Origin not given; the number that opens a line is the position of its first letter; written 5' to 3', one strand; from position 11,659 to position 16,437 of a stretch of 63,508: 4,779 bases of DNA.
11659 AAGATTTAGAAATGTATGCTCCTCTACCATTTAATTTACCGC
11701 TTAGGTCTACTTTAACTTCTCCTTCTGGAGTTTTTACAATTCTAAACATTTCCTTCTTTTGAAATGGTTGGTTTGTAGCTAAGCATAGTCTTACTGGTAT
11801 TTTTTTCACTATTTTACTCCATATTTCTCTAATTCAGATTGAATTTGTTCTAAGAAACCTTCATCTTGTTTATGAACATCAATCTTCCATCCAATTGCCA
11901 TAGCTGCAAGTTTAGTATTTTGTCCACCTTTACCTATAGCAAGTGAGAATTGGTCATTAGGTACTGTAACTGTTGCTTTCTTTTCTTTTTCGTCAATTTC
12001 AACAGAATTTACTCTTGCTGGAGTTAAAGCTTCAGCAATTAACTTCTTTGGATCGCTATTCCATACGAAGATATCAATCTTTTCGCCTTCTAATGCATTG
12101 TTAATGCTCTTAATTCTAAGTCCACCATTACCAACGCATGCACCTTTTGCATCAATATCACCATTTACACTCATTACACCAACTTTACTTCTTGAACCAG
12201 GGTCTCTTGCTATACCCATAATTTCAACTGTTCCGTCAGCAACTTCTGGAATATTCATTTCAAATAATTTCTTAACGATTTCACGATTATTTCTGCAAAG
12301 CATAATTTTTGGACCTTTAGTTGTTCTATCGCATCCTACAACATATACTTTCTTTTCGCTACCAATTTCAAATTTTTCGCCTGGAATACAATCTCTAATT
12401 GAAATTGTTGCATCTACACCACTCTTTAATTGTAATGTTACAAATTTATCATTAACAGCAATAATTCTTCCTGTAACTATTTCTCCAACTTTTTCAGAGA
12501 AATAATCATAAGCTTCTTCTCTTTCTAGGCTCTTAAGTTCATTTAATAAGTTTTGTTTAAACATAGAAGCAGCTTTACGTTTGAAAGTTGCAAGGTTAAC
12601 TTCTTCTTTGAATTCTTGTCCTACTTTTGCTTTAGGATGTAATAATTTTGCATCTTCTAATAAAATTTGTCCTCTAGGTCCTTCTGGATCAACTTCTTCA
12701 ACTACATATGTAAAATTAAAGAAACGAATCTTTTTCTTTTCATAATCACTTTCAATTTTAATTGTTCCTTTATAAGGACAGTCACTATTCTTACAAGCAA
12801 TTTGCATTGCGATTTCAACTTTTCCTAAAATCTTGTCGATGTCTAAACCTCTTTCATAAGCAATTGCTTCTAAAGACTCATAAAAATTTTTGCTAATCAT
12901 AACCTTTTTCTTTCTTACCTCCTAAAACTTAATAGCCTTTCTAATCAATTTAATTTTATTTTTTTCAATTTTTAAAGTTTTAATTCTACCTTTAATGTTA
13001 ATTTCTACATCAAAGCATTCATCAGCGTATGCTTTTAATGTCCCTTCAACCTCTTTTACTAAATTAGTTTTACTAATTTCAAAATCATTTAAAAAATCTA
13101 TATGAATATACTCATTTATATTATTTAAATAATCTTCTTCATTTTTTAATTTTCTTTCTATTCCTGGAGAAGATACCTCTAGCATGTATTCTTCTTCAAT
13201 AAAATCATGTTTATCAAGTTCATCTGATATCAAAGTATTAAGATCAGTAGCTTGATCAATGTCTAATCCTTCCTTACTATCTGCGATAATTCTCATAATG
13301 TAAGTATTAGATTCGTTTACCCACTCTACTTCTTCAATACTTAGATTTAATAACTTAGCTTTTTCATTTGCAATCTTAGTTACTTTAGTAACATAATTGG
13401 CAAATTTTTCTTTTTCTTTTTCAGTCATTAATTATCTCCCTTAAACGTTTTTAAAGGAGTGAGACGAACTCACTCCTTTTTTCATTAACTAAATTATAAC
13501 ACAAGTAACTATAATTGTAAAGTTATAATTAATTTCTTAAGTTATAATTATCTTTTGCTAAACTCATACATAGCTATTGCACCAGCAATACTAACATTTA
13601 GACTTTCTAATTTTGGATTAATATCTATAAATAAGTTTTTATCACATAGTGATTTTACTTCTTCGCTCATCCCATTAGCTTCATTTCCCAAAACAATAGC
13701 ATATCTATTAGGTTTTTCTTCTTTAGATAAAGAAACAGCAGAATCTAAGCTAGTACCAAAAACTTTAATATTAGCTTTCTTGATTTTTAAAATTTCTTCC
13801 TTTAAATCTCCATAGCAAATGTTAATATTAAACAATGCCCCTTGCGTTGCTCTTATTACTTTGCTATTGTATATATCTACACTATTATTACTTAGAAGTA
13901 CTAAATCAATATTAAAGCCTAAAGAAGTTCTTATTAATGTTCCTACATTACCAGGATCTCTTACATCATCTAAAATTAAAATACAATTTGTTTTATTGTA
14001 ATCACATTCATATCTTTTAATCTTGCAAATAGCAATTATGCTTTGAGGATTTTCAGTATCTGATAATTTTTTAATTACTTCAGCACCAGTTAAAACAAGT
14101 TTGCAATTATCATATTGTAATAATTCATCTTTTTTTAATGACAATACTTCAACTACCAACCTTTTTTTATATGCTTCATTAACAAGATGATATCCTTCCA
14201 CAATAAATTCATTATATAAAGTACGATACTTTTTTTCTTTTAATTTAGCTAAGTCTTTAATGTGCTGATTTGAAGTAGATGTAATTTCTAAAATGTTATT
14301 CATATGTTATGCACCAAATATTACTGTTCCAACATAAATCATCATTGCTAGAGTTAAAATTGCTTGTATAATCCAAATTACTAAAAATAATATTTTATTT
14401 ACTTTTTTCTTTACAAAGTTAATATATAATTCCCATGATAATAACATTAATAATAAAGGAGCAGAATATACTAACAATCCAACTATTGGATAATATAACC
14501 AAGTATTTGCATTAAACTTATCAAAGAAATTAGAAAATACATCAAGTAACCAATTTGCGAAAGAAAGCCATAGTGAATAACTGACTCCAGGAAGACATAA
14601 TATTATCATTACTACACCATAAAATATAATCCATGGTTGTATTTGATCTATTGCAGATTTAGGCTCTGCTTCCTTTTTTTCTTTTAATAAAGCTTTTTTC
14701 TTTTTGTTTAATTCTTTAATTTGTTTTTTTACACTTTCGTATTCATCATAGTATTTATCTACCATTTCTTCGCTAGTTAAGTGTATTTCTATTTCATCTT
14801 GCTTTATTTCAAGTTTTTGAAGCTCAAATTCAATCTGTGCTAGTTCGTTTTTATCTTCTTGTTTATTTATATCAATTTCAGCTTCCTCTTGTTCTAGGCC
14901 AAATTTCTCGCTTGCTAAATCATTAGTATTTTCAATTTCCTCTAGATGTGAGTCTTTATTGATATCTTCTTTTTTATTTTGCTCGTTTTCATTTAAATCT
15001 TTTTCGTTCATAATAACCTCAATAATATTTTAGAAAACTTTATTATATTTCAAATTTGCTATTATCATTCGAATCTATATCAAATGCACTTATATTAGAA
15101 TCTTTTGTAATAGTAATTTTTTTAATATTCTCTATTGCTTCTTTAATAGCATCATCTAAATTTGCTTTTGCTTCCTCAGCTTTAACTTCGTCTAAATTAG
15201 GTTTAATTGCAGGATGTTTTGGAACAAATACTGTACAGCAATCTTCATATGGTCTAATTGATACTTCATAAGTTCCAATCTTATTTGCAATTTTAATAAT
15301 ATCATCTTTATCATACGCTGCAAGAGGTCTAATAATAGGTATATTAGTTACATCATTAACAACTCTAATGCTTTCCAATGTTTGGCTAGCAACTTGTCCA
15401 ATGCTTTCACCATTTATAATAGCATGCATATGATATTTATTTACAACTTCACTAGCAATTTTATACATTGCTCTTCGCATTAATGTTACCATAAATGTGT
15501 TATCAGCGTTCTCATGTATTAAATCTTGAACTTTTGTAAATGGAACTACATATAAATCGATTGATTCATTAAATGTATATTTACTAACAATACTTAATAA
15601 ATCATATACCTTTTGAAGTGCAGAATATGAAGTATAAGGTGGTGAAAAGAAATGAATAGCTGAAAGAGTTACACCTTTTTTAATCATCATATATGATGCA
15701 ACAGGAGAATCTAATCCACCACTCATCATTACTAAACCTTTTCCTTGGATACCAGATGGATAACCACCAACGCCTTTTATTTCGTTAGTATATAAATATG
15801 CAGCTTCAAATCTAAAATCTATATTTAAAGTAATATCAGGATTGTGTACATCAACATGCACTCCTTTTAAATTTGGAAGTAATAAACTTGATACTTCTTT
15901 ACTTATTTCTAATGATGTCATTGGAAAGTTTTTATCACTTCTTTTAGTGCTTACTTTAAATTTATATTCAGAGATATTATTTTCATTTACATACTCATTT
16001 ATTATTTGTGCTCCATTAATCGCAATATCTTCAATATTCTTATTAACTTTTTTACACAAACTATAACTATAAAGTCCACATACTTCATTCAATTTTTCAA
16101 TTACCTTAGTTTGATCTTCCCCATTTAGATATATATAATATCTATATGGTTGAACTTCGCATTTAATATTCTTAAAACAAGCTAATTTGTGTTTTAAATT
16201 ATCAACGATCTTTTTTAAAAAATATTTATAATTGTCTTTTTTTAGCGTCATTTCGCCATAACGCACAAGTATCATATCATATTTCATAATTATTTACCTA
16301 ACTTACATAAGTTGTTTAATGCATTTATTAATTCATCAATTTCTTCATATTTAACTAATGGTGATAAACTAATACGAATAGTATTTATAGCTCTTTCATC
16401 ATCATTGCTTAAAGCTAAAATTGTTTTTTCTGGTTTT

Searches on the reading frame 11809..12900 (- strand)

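Call 72: search_protein_families(library=pfam, proteins=[window:11809-12900:-], max_evalue=0.00001)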
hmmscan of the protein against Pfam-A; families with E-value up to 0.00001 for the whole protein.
window:11809-12900:- (363 aa): 4 families
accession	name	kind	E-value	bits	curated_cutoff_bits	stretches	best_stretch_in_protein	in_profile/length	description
PF13184.12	KH_5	-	3.6e-24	85.1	27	1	234-302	1-69/69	NusA-like KH domain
PF08529.16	NusA_N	-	1.3e-20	74.3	23.8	1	5-128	1-119/119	NusA N-terminal domain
PF07650.23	KH_2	-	8.2e-07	29.2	22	0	287-340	5-58/78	KH domain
PF00575.29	S1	-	1.5e-06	28.9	22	1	137-197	3-69/74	S1 RNA binding domain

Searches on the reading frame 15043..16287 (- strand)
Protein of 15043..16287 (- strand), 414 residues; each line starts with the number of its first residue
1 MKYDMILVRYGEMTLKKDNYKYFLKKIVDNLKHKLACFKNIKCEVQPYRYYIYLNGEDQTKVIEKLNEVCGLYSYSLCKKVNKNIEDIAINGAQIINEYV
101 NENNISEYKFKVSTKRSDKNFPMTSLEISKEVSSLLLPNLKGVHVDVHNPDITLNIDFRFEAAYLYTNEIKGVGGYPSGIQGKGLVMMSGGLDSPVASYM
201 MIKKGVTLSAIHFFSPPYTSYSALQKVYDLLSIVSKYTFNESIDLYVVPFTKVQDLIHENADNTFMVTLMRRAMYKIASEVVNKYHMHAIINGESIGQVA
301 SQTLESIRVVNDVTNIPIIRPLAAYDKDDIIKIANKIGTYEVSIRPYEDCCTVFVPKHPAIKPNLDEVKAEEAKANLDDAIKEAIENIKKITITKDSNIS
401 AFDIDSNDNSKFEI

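Call 72: search_protein_families(library=pfam, proteins=[window:15043-16287:-], max_evalue=0.00001)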
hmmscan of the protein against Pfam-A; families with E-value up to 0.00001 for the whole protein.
window:15043-16287:- (414 aa): 3 families
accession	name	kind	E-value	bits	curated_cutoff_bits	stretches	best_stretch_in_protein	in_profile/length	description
PF02568.20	ThiI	-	8.6e-68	228.3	20.5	1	179-377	1-197/197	Thiamine biosynthesis protein (ThiI)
PF22025.1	ThiI_fer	-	1.1e-20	74.3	25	1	5-76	1-72/72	ThiI ferredoxin-like domain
PF02926.22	THUMP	-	1.4e-14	54.7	20.6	1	83-167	2-83/84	THUMP domain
